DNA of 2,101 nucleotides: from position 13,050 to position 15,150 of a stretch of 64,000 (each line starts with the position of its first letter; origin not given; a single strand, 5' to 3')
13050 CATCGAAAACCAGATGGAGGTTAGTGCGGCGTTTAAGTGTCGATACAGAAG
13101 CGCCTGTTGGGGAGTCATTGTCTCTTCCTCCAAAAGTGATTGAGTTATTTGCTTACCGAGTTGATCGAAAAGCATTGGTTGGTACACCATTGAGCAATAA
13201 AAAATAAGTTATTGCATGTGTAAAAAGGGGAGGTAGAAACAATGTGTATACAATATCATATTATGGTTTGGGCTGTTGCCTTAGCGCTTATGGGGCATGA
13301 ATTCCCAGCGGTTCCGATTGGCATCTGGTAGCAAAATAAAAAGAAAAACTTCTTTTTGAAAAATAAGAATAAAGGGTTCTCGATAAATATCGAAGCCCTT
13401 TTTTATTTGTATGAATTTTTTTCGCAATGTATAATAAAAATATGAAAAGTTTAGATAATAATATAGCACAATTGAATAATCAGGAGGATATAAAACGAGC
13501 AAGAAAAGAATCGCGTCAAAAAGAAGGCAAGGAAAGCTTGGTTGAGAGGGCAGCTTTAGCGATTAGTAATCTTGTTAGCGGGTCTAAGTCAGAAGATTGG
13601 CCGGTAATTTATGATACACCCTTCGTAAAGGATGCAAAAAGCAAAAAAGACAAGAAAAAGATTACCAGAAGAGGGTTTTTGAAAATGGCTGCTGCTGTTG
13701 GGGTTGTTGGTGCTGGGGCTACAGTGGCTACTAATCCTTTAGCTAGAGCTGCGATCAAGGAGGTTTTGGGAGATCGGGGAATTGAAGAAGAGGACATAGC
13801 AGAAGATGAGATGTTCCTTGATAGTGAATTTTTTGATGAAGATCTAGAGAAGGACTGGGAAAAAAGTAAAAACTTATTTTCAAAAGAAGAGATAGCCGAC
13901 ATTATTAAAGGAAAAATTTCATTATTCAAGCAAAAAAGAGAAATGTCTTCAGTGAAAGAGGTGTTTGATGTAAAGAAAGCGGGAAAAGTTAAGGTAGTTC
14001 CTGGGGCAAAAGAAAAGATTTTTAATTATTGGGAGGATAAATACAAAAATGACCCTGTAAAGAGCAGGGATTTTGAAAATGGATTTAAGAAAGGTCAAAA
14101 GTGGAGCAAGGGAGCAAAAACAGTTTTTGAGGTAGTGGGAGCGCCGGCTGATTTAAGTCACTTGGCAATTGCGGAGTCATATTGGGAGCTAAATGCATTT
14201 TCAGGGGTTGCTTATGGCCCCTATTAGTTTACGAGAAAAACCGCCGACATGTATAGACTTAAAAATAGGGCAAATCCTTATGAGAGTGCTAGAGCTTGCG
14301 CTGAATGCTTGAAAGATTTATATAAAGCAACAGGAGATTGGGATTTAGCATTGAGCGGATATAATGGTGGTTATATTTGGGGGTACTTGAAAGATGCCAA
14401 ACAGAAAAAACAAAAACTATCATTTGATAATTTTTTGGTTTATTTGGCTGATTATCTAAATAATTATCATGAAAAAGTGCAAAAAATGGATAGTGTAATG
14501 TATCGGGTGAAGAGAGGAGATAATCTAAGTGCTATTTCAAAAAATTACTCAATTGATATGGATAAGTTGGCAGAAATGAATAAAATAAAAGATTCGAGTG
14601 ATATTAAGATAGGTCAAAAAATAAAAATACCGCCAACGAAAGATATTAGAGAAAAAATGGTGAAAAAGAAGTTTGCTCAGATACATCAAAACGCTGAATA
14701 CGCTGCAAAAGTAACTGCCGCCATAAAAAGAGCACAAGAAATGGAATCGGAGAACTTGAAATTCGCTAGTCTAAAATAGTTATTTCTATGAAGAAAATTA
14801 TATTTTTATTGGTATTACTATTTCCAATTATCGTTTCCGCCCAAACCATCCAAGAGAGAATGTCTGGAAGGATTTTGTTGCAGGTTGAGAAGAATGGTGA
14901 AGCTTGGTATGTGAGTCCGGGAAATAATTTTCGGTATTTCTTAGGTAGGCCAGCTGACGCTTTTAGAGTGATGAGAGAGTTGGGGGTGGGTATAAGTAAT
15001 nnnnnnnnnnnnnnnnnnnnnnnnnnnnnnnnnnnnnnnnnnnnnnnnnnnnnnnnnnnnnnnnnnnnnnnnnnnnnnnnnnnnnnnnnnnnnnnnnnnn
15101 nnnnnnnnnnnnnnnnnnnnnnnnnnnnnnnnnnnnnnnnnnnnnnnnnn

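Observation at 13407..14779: LysM lytic transglycosylase split by a single in-frame TAG at the conserved Gln of the SLT motif, with an internal Tat-consensus motif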

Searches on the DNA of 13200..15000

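Call 69: search_rna_families(source=window, start=13200, end=15000, threshold=evalue, max_evalue=1)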
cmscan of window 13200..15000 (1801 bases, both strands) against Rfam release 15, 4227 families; matches with E-value up to 1: 1.
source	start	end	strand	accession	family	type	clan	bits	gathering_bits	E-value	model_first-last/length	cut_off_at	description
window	13236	13399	+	RF02456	Diantho_3_UTR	Cis-reg;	-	16.6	100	0.33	1-205/205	no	Dianthovirus RNA2 3'UTR stem loops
